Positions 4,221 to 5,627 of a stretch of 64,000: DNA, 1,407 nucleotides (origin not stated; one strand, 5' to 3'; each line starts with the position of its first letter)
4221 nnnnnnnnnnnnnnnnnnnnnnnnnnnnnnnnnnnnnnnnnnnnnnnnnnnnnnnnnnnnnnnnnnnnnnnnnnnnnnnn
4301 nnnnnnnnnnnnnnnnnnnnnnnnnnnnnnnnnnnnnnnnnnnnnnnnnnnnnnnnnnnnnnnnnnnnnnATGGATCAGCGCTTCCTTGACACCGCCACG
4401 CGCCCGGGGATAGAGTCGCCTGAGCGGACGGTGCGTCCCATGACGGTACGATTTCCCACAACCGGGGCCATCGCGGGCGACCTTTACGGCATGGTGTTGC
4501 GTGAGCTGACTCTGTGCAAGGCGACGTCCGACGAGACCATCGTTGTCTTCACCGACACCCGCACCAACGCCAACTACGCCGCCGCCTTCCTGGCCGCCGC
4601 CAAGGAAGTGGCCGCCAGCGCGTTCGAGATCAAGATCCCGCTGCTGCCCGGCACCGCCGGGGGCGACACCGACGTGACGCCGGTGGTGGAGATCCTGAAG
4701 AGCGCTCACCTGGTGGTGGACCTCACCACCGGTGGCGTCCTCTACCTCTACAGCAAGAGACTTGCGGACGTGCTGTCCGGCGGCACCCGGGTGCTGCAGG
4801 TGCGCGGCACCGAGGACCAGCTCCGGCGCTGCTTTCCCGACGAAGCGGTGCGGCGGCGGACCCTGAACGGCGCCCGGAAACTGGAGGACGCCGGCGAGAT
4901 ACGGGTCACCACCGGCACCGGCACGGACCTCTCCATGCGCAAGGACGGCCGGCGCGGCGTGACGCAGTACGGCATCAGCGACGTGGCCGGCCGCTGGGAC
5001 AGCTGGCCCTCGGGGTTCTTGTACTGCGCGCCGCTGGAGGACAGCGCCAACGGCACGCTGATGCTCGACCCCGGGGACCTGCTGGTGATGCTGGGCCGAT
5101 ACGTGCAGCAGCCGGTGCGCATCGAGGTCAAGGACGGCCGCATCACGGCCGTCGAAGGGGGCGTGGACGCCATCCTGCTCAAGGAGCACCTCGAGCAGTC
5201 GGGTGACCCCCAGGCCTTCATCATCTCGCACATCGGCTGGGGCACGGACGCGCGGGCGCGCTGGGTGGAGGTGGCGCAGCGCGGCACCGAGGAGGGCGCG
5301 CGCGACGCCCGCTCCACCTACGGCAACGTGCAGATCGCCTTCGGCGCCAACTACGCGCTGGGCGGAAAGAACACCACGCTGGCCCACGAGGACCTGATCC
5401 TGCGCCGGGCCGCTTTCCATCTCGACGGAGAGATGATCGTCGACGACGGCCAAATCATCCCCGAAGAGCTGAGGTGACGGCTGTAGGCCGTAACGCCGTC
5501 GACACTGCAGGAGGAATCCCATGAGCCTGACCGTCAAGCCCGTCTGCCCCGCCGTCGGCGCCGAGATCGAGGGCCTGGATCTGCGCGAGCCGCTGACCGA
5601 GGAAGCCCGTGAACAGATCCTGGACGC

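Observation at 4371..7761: NicX-like ring-cleavage dioxygenase followed by two tandem TauD/TfdA paralogs and a VOC protein: putative N-heterocycle or hydroxypyridine-type catabolic module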

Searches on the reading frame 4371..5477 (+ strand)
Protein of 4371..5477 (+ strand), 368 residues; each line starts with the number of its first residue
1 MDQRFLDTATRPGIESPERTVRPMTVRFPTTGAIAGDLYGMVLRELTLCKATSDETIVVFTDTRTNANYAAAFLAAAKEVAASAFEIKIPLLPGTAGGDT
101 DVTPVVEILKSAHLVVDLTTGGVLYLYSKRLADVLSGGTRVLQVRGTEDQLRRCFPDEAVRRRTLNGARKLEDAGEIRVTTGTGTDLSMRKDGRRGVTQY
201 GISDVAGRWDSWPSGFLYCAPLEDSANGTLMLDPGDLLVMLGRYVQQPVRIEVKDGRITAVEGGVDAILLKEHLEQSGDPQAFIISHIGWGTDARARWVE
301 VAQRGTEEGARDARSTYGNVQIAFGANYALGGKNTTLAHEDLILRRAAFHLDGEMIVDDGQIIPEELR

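Call 10: search_protein_families(library=pfam, proteins=[window:4371-5477:+], max_evalue=0.01)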
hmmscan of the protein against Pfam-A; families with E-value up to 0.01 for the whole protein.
window:4371-5477:+ (368 aa): 0 families

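Call 11: search_protein_families(library=ncbifam, proteins=[window:4371-5477:+], max_evalue=0.01)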
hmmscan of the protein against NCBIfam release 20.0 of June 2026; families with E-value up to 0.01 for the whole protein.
window:4371-5477:+ (368 aa): 0 families

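Call 12: search_solved_structures(query=window:4371-5477:+, max_evalue=10, show_alignments=3)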
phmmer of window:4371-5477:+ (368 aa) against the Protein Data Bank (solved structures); distinct sequences matched with E-value up to 10: 3.
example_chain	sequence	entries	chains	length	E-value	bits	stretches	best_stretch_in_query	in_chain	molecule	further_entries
7cn3_A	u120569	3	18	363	3.2e-52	180.9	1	46-367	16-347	2,5-dihydroxypyridine 5,6-dioxygenase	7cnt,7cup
6g3d_A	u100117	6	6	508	0.56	12.4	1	108-169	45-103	Argininosuccinate lyase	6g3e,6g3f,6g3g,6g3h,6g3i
6rx8_A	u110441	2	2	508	0.56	12.3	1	108-169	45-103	Argininosuccinate lyase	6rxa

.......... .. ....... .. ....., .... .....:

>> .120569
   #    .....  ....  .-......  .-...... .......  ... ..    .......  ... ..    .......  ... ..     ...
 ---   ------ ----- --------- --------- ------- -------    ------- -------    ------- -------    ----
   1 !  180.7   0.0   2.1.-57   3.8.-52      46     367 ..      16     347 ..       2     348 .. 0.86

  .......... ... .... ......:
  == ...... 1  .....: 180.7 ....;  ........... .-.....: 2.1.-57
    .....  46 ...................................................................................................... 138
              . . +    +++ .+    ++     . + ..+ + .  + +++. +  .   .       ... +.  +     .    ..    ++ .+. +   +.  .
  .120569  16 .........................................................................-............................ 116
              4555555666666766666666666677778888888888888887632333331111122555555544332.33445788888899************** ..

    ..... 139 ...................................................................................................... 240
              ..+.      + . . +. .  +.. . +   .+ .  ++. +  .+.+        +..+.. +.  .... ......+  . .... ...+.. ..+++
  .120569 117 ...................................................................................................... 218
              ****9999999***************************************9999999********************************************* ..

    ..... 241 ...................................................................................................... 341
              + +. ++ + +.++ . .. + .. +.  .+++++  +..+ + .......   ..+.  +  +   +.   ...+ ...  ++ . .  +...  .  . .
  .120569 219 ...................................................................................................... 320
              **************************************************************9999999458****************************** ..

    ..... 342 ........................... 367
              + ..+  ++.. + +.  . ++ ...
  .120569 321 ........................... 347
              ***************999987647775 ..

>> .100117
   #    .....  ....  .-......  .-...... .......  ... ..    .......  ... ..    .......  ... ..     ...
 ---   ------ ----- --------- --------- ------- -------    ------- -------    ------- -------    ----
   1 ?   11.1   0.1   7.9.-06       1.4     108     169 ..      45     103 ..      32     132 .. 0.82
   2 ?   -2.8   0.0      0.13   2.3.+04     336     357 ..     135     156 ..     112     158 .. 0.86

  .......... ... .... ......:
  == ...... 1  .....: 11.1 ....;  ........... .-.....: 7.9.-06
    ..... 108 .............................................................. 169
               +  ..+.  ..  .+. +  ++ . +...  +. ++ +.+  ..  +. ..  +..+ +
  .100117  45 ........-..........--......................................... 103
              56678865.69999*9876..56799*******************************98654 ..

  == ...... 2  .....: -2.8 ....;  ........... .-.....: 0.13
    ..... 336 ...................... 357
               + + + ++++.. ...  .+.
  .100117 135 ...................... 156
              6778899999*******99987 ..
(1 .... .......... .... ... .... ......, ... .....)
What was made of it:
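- On NicX family (PF26233; 2,5-DHP 5,6-dioxygenase type): phmmer E=3.2e-52 over residues 46-367 of the 368-aa translation from ATG 4371, against 16-347 of 7cn3 (call 12).
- On Peptidase M29 (aminopeptidase T/S): No M29 chain in PDB phmmer at E<=10 (call 12).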

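Call 14: find_homologous_proteins(query=window:4440-5477:+, max_evalue=0.00001)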
Query window:4440-5477:+ (345 aa): 135 proteins with E <= 0.00001 among 8000 candidates; the best 120 are listed.
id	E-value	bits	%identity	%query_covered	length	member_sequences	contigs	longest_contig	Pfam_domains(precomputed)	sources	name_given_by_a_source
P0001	6.5e-214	727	94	100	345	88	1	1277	PF26233.1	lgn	-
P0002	2.2e-211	719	93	100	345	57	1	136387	PF26233.1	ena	-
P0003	1.3e-206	703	91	100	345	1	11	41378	PF26233.1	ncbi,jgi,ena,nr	ncbi:MAG: hypothetical protein OXF11_06705 [Deltaproteobacteria bacterium]|nr:hypothetical protein [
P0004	5.1e-206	701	91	100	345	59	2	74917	PF26233.1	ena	-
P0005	2.0e-195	666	85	100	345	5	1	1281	PF26233.1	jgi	jgi:2,5-dihydroxypyridine 5,6-dioxygenase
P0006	1.1e-163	562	71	100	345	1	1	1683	PF26233.1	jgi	-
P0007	2.7e-163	561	75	95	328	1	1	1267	PF26233.1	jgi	jgi:2,5-dihydroxypyridine 5,6-dioxygenase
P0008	3.4e-163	560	71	100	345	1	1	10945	PF26233.1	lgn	-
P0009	1.3e-161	555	71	100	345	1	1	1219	PF26233.1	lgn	-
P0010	1.1e-160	552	71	100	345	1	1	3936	PF26233.1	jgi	-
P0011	2.0e-160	551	71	100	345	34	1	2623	PF26233.1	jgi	jgi:2,5-dihydroxypyridine 5,6-dioxygenase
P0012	3.0e-160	551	70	100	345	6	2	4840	PF26233.1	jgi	jgi:2,5-dihydroxypyridine 5,6-dioxygenase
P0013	3.6e-160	551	71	100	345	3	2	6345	PF26233.1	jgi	jgi:2,5-dihydroxypyridine 5,6-dioxygenase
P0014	7.6e-160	549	73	95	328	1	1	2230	PF26233.1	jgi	-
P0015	1.1e-159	549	70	100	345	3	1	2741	PF26233.1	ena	-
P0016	1.6e-159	548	70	100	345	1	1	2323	PF26233.1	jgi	jgi:2,5-dihydroxypyridine 5,6-dioxygenase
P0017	2.1e-159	548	69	100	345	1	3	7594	PF26233.1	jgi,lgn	-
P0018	1.2e-158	546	70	100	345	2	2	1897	PF26233.1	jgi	jgi:2,5-dihydroxypyridine 5,6-dioxygenase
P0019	3.6e-158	544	69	100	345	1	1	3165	PF26233.1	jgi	jgi:2,5-dihydroxypyridine 5,6-dioxygenase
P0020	4.6e-158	544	69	100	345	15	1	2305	PF26233.1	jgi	-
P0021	5.1e-158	543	69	100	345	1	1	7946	PF26233.1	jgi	jgi:2,5-dihydroxypyridine 5,6-dioxygenase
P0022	7.8e-158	543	70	100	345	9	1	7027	PF26233.1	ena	-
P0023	1.3e-157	542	70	100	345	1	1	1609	PF26233.1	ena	-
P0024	4.2e-157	540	70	100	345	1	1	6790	PF26233.1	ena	-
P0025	4.6e-157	540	69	100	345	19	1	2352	PF26233.1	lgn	-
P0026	6.0e-157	540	69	100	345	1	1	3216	PF26233.1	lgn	-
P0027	1.4e-156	539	68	100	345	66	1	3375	PF26233.1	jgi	jgi:2,5-dihydroxypyridine 5,6-dioxygenase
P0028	8.3e-156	536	69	100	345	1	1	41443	PF26233.1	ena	-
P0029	8.5e-156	536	69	100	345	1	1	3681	PF26233.1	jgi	jgi:2,5-dihydroxypyridine 5,6-dioxygenase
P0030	1.4e-155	535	68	100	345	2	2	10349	PF26233.1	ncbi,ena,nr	ncbi:MAG: hypothetical protein EXR70_23335 [Deltaproteobacteria bacterium]|nr:hypothetical protein [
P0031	1.9e-155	535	68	100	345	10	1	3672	PF26233.1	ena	-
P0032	3.8e-155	534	69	100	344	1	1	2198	PF26233.1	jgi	jgi:2,5-dihydroxypyridine 5,6-dioxygenase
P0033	7.2e-155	533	68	100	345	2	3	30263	PF26233.1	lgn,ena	-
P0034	7.2e-155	533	69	100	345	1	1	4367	PF26233.1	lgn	-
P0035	1.7e-154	532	69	100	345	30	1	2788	PF26233.1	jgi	jgi:2,5-dihydroxypyridine 5,6-dioxygenase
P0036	1.8e-154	532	68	100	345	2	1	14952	PF26233.1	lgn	-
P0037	1.9e-154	532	66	100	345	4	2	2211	PF26233.1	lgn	-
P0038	7.6e-154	530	68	100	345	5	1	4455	PF26233.1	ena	-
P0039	1.9e-153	528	67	100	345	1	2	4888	PF26233.1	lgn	-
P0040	2.4e-153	528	68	100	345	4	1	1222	PF26233.1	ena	-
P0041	5.2e-153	527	69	100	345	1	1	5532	PF26233.1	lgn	-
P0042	9.7e-153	526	68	100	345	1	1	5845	PF26233.1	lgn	-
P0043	1.7e-152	525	67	100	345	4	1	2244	PF26233.1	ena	-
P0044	2.0e-152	525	68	100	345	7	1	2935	PF26233.1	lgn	-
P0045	2.1e-152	525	68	100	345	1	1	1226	PF26233.1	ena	-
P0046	2.5e-152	525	68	100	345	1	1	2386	PF26233.1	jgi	jgi:2,5-dihydroxypyridine 5,6-dioxygenase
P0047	2.7e-152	525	66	100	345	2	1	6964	PF26233.1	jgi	jgi:2,5-dihydroxypyridine 5,6-dioxygenase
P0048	3.0e-152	524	67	100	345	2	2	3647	PF26233.1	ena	-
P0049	3.1e-152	524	66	100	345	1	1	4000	PF26233.1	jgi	jgi:2,5-dihydroxypyridine 5,6-dioxygenase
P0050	3.8e-152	524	68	100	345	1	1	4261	PF26233.1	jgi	jgi:2,5-dihydroxypyridine 5,6-dioxygenase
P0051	9.0e-152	523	68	100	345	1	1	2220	PF26233.1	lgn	-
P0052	1.2e-151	523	68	100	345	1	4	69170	PF26233.1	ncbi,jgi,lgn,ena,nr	ncbi:MAG: hypothetical protein FJ143_10470 [Deltaproteobacteria bacterium]|nr:hypothetical protein [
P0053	1.3e-151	522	66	100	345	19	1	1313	PF26233.1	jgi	jgi:2,5-dihydroxypyridine 5,6-dioxygenase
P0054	1.3e-151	522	66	100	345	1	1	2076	PF26233.1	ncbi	ncbi:MAG: hypothetical protein ACREO5_02675 [Candidatus Binatia bacterium]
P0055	1.9e-151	522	66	100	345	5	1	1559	PF26233.1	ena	-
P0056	6.3e-151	520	67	100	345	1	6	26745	PF26233.1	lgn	-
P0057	1.0e-150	519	66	100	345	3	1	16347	PF26233.1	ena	-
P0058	1.7e-150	519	68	100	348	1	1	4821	PF26233.1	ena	-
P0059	2.1e-150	518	67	100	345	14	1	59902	PF26233.1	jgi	jgi:2,5-dihydroxypyridine 5,6-dioxygenase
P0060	2.3e-150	518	66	100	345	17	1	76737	PF26233.1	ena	-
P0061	4.3e-150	517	66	100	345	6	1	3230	PF26233.1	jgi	jgi:2,5-dihydroxypyridine 5,6-dioxygenase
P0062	1.6e-149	515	70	100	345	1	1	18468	PF26233.1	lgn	-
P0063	2.8e-149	515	67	99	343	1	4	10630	PF26233.1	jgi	jgi:2,5-dihydroxypyridine 5,6-dioxygenase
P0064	2.5e-148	512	65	100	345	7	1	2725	PF26233.1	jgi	jgi:2,5-dihydroxypyridine 5,6-dioxygenase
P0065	2.7e-148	511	66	100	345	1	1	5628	PF26233.1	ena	-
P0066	6.5e-148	510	65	100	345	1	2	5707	PF26233.1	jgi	jgi:2,5-dihydroxypyridine 5,6-dioxygenase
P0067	6.9e-148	510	65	100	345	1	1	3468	PF26233.1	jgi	jgi:2,5-dihydroxypyridine 5,6-dioxygenase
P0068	2.8e-146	505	68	95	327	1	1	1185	PF26233.1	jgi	jgi:2,5-dihydroxypyridine 5,6-dioxygenase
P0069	5.1e-146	504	64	100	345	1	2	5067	PF26233.1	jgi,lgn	jgi:2,5-dihydroxypyridine 5,6-dioxygenase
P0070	3.2e-145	501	66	100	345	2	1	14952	PF26233.1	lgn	-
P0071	1.2e-144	500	64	100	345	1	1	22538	PF26233.1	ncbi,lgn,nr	ncbi:MAG TPA: 2,5-dihydroxypyridine 5,6-dioxygenase [Candidatus Eisenbacteria bacterium]|nr:2,5-dihy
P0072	9.5e-144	497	66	100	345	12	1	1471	PF02073.21,PF26233.1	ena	-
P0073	4.7e-142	491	93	70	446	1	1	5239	PF19590.5,PF26233.1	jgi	-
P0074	1.6e-121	423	68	80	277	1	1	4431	PF26233.1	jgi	jgi:2,5-dihydroxypyridine 5,6-dioxygenase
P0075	5.3e-116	405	72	80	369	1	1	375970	PF26233.1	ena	-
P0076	1.1e-114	401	69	74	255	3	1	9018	PF26233.1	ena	-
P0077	2.6e-106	373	86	59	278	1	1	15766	PF26233.1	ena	-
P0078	2.5e-99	350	71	63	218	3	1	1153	PF26233.1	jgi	jgi:2,5-dihydroxypyridine 5,6-dioxygenase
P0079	1.4e-96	341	49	99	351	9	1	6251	PF26233.1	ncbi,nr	ncbi:MAG: hypothetical protein HYV08_18350 [Deltaproteobacteria bacterium]|nr:hypothetical protein [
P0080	2.1e-95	338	63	71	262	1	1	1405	PF26233.1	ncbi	-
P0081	5.9e-95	336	49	99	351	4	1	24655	PF26233.1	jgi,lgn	jgi:2,5-dihydroxypyridine 5,6-dioxygenase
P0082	1.4e-93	332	48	99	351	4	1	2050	PF26233.1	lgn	-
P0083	2.3e-92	328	47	99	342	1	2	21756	PF26233.1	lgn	-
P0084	3.6e-91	324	48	99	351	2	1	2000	PF26233.1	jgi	-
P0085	8.2e-88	313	66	61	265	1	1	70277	PF26233.1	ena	-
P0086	1.1e-86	309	43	99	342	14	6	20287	PF26233.1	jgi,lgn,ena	-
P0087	5.4e-86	307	45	99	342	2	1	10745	PF26233.1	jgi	jgi:2,5-dihydroxypyridine 5,6-dioxygenase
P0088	2.2e-84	301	44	99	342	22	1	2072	PF26233.1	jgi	-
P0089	2.1e-81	292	90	44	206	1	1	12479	PF26233.1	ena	-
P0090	6.4e-81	290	44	97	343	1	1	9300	PF26233.1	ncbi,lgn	-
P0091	1.0e-80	289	71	52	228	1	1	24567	PF26233.1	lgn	-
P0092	1.1e-80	289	43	99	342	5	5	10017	PF26233.1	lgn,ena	-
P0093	7.2e-80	287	69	57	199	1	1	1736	PF26233.1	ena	-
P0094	8.5e-80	286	41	99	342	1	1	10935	PF26233.1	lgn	-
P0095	8.1e-79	283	41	97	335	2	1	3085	PF26233.1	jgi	jgi:2,5-dihydroxypyridine 5,6-dioxygenase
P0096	6.5e-78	280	43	99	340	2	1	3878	PF26233.1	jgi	jgi:2,5-dihydroxypyridine 5,6-dioxygenase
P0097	1.4e-77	279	41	99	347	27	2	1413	PF26233.1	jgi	jgi:2,5-dihydroxypyridine 5,6-dioxygenase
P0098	2.5e-76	275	42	99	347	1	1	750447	PF26233.1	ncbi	-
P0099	4.0e-67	245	60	56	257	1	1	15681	PF26233.1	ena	-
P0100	6.4e-67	244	40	96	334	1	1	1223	PF26233.1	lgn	-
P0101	4.3e-65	238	38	96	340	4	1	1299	PF26233.1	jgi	-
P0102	1.8e-63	233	40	89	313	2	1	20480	PF26233.1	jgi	jgi:2,5-dihydroxypyridine 5,6-dioxygenase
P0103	7.0e-61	224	39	95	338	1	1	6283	PF26233.1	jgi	jgi:2,5-dihydroxypyridine 5,6-dioxygenase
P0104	1.3e-60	223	40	95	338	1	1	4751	PF26233.1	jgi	jgi:2,5-dihydroxypyridine 5,6-dioxygenase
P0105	4.6e-58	215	37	97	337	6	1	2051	PF26233.1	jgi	jgi:2,5-dihydroxypyridine 5,6-dioxygenase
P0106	1.2e-57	213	36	95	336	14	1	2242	PF26233.1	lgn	-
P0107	6.0e-54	201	40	74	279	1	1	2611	PF26233.1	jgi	jgi:2,5-dihydroxypyridine 5,6-dioxygenase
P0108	1.9e-52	196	40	91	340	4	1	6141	PF26233.1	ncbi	ncbi:MAG: hypothetical protein ACM30E_01740 [Nitrososphaerales archaeon]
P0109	1.2e-51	194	41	69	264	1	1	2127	PF26233.1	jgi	jgi:2,5-dihydroxypyridine 5,6-dioxygenase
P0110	2.0e-48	183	33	96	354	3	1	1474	PF26233.1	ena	-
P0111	4.2e-46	176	34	93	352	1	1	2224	PF26233.1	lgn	-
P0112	7.0e-45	172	41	61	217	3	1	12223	PF02073.21,PF26233.1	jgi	jgi:2,5-dihydroxypyridine 5,6-dioxygenase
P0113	3.6e-44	169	34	92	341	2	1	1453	PF26233.1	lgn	-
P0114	2.1e-42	163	33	93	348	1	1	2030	PF26233.1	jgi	jgi:2,5-dihydroxypyridine 5,6-dioxygenase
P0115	3.6e-42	163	33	91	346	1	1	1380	PF26233.1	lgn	-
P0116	7.8e-42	162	31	92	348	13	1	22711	PF26233.1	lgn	-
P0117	1.0e-41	161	34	91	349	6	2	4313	PF26233.1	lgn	-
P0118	1.1e-41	161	32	92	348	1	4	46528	PF26233.1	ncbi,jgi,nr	ncbi:MAG: hypothetical protein V2I39_03185 [Erythrobacter sp.]|jgi:2,5-dihydroxypyridine 5,6-dioxyge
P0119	4.3e-41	159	32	92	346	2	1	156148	PF26233.1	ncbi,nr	ncbi:MAG: hypothetical protein V2I27_14005 [Erythrobacter sp.]|nr:hypothetical protein [Erythrobacte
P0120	6.8e-39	152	31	93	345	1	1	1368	PF26233.1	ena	-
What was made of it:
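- On NicX family (PF26233; 2,5-DHP 5,6-dioxygenase type): Precomputed PF26233 on all homologues (call 14).
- Many homologues carry the automatic name '2,5-dihydroxypyridine 5,6-dioxygenase' (call 14).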

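Call 16: find_encoding_contigs(protein=P0052, flank=8000, max_places=2)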
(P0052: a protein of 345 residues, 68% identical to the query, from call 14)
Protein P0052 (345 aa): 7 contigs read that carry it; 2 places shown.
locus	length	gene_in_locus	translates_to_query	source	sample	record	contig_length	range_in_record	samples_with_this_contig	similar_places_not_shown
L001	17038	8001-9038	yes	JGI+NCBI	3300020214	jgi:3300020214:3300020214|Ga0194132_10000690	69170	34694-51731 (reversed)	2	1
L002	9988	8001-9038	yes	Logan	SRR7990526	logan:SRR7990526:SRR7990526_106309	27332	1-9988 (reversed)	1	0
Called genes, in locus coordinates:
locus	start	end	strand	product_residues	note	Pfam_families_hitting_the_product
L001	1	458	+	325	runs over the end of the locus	PF09084:NMT1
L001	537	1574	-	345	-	PF03401:TctC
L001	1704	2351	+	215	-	PF02798:GST_N, PF13417:GST_N_3, PF13409:GST_N_2, PF13410:GST_C_2 (weak)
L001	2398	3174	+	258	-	PF02698:DUF218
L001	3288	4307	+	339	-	PF03401:TctC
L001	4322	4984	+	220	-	PF00857:Isochorismatase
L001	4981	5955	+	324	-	PF09084:NMT1, PF13379:NMT1_2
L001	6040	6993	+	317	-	PF13379:NMT1_2, PF09084:NMT1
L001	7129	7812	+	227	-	PF14518:Haem_oxygenas_2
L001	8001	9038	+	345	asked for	PF26233:NicX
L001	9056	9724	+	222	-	PF03070:TENA_THI-4 (weak), PF14518:Haem_oxygenas_2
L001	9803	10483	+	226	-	PF01738:DLH (faint), PF12146:Hydrolase_4, PF20434:BD-FAE (faint), PF00561:Abhydrolase_1, PF12697:Abhydrolase_6, PF20408:Abhydrolase_11 (faint), PF00326:Peptidase_S9, PF08386:Abhydrolase_4 (weak)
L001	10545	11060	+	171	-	PF09084:NMT1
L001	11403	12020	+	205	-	PF02775:TPP_enzyme_C (weak)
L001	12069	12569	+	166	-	-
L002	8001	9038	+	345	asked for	PF26233:NicX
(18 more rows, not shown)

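Call 17: find_encoding_contigs(protein=P0060, flank=8000, max_places=2)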
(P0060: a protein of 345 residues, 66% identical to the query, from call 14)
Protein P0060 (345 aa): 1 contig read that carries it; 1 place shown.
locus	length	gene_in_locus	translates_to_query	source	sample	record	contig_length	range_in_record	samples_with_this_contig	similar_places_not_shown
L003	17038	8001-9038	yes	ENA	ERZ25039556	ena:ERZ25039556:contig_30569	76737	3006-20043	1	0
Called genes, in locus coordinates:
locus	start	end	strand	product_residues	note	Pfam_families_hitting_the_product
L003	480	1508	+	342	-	PF03401:TctC (weak)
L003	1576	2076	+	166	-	-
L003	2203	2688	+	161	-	PF02775:TPP_enzyme_C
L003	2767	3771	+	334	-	PF13379:NMT1_2, PF09084:NMT1, PF12974:Phosphonate-bd (weak)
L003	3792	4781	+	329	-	PF00296:Bac_luciferase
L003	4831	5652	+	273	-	PF13030:DUF3891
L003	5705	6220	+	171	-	-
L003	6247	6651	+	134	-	-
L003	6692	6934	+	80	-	-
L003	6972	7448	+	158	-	-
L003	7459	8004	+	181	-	-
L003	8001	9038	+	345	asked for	PF26233:NicX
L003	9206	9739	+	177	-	PF14518:Haem_oxygenas_2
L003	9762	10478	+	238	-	PF12146:Hydrolase_4, PF00561:Abhydrolase_1, PF12697:Abhydrolase_6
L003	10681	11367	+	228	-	PF02129:Peptidase_S15 (faint), PF01738:DLH (weak), PF02230:Abhydrolase_2 (faint), PF20434:BD-FAE (faint), PF00561:Abhydrolase_1, PF12146:Hydrolase_4, PF12697:Abhydrolase_6, PF00326:Peptidase_S9, +2 more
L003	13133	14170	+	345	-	PF26233:NicX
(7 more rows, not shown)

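Call 18: find_encoding_contigs(protein=P0002, flank=10000, max_places=2)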
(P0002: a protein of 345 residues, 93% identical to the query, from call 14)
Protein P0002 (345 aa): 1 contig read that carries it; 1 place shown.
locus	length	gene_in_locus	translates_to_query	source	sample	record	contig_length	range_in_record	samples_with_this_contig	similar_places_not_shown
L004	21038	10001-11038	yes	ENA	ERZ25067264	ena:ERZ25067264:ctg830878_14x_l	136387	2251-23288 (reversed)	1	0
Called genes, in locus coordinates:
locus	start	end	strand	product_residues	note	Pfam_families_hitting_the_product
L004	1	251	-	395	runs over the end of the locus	PF04909:Amidohydro_2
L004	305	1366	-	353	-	PF04909:Amidohydro_2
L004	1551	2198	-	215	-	-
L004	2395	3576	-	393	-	PF02515:CoA_transf_3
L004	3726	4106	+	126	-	PF03061:4HBT (faint), PF22636:FlK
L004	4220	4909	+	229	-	PF03070:TENA_THI-4, PF14518:Haem_oxygenas_2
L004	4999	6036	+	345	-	PF02041:Auxin_BP (faint), PF12973:Cupin_7 (faint), PF02311:AraC_binding (faint), PF07883:Cupin_2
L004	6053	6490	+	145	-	-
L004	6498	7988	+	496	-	PF01970:TctA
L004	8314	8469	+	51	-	-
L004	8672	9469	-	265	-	PF00106:adh_short, PF13561:adh_short_C2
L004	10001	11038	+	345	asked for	PF26233:NicX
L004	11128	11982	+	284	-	PF02668:TauD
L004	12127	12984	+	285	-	PF02668:TauD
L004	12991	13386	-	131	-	PF00903:Glyoxalase, PF13669:Glyoxalase_4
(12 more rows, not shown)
